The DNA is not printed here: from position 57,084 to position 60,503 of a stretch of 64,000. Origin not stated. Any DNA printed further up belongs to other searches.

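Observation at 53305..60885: Five-gene soluble flavin/Fe-S oxidoreductase cluster: NuoE-like, NuoF-GltD fusion, NuoG-like, then NfnA-NfnB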

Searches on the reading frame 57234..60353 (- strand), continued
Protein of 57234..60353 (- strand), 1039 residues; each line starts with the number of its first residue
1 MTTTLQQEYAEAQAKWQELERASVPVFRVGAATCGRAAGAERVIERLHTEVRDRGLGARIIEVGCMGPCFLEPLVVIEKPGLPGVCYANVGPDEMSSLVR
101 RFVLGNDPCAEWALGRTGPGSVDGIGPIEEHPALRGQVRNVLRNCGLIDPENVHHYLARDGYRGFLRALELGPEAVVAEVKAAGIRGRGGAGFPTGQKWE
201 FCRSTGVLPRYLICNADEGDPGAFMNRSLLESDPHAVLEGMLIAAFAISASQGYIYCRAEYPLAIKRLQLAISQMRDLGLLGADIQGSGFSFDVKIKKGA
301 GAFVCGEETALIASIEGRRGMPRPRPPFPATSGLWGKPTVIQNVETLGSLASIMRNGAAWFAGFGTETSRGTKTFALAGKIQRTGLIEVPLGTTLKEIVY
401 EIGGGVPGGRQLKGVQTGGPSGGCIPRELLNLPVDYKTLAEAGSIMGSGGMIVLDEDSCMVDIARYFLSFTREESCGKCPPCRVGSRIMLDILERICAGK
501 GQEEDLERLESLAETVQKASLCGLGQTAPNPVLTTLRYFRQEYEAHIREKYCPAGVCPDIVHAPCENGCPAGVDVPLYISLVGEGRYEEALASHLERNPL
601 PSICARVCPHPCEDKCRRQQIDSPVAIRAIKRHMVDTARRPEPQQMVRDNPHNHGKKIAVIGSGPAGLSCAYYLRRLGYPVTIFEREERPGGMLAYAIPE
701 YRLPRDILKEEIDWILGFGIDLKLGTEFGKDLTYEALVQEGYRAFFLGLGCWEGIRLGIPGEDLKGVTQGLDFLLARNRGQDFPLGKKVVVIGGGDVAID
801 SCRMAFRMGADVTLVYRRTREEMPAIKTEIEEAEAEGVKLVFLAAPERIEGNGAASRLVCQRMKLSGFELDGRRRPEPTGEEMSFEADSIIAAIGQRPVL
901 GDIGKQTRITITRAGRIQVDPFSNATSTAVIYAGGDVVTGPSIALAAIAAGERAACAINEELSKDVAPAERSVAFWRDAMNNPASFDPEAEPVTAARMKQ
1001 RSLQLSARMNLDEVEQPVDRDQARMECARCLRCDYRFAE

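Call 64: list_cluster_members(proteins=[window:57234-60353:-, window:53305-54741:-, window:47423-49978:+])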
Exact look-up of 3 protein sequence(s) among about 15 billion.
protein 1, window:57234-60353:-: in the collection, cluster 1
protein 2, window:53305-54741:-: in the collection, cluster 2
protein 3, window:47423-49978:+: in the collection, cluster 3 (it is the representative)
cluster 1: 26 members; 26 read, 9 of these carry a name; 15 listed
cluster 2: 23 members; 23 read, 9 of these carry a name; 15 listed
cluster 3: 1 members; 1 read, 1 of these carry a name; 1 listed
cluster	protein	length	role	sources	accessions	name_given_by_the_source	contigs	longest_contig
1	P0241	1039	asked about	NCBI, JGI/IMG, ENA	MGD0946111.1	MAG: FAD-dependent oxidoreductase [Candidatus Binatia bacterium] | NADH-quinone oxidoreductase subunit F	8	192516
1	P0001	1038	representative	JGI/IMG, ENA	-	-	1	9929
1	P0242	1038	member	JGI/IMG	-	NADH-quinone oxidoreductase subunit F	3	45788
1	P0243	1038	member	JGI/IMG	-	NADH-quinone oxidoreductase subunit F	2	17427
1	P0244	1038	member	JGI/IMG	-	NADH-quinone oxidoreductase subunit F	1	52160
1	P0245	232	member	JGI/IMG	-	pyruvate/2-oxoglutarate dehydrogenase complex dihydrolipoamide dehydrogenase (E3) ...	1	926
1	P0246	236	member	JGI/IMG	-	pyruvate/2-oxoglutarate dehydrogenase complex dihydrolipoamide dehydrogenase (E3) ...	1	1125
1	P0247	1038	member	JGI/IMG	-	NADH-quinone oxidoreductase subunit F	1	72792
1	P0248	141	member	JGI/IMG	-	pyruvate/2-oxoglutarate dehydrogenase complex dihydrolipoamide dehydrogenase (E3) ...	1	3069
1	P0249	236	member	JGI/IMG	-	pyruvate/2-oxoglutarate dehydrogenase complex dihydrolipoamide dehydrogenase (E3) ...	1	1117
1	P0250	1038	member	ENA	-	-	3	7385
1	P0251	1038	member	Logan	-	-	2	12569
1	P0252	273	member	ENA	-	-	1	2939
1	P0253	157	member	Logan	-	-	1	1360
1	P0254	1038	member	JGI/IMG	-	-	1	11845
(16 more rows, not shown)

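Call 74: search_protein_families(library=pfam, proteins=[L008:5080-6858:+, L044:13067-14836:+, L031:7618-9381:+, L035:13102-13812:+, L012:4050-4766:+], max_evalue=0.00001)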
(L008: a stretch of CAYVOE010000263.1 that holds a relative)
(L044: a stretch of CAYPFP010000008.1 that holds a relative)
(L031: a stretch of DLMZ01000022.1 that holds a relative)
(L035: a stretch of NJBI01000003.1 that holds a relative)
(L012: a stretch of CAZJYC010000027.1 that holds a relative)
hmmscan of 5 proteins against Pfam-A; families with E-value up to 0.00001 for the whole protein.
L008:5080-6858:+ (593 aa): 5 families
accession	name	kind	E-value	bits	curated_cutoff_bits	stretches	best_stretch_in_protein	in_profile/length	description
PF02906.19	Fe_hyd_lg_C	-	5.1e-97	324.8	22.1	1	226-527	2-245/245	Iron only hydrogenase large subunit, C-terminal domain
PF02256.22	Fe_hyd_SSU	-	1.1e-23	83.4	24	1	537-590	3-56/56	Iron hydrogenase small subunit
PF13510.11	Fer2_4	-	1.5e-22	79.8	22.8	1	6-79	5-81/82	2Fe-2S iron-sulfur cluster binding domain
PF10588.14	NADH-G_4Fe-4S_3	-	7.7e-15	54.6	27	1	86-125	1-40/40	NADH-ubiquinone oxidoreductase-G iron-sulfur binding region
PF12838.12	Fer4_7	-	2.6e-06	28.2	27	1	148-206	1-52/52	4Fe-4S dicluster domain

L044:13067-14836:+ (590 aa): 6 families
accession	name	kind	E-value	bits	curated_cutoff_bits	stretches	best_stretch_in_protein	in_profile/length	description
PF02906.19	Fe_hyd_lg_C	-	1.4e-98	329.8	22.1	1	222-524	1-245/245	Iron only hydrogenase large subunit, C-terminal domain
PF02256.22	Fe_hyd_SSU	-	2.6e-25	88.6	24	1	532-587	1-56/56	Iron hydrogenase small subunit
PF13510.11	Fer2_4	-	1.5e-21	76.6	22.8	1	3-76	5-81/82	2Fe-2S iron-sulfur cluster binding domain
PF10588.14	NADH-G_4Fe-4S_3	-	4.4e-16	58.6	27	1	83-121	1-39/40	NADH-ubiquinone oxidoreductase-G iron-sulfur binding region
PF00037.32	Fer4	-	7.9e-07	29.1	21.1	0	188-205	7-24/24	4Fe-4S binding domain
PF12838.12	Fer4_7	-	9.2e-06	26.5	27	1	145-203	1-52/52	4Fe-4S dicluster domain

L031:7618-9381:+ (588 aa): 9 families
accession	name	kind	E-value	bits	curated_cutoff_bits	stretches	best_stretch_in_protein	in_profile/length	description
PF02906.19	Fe_hyd_lg_C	-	2.5e-95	319.2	22.1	1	221-522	1-245/245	Iron only hydrogenase large subunit, C-terminal domain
PF02256.22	Fe_hyd_SSU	-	1.2e-24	86.6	24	1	531-585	2-56/56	Iron hydrogenase small subunit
PF13510.11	Fer2_4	-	2.5e-20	72.8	22.8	1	1-76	3-81/82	2Fe-2S iron-sulfur cluster binding domain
PF10588.14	NADH-G_4Fe-4S_3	-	4.2e-16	58.6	27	1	83-122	1-40/40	NADH-ubiquinone oxidoreductase-G iron-sulfur binding region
PF22117.2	Fer4_Nqo3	-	4.9e-09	36.7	27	1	136-204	2-67/67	NADH-quinone oxidoreductase subunit 3, ferredoxin-like domain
PF12838.12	Fer4_7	-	1e-07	32.7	27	1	144-202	1-52/52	4Fe-4S dicluster domain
PF13237.11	Fer4_10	-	9.8e-07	29.1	25.5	0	138-156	2-21/53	4Fe-4S dicluster domain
PF12837.12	Fer4_6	-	1.5e-06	28.3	25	0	138-157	2-21/24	4Fe-4S binding domain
PF00037.32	Fer4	-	7.8e-06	25.9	21.1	0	184-204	4-24/24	4Fe-4S binding domain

L035:13102-13812:+ (237 aa): 1 family
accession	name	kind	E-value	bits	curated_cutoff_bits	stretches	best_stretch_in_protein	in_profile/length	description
PF13510.11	Fer2_4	-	7.5e-15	55.2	22.8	1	4-78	6-81/82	2Fe-2S iron-sulfur cluster binding domain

L012:4050-4766:+ (239 aa): 2 families
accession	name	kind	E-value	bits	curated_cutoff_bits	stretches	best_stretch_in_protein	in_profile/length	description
PF13510.11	Fer2_4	-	3.3e-14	53.2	22.8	1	1-78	3-81/82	2Fe-2S iron-sulfur cluster binding domain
PF12838.12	Fer4_7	-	6.8e-07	30.1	27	1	123-176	2-50/52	4Fe-4S dicluster domain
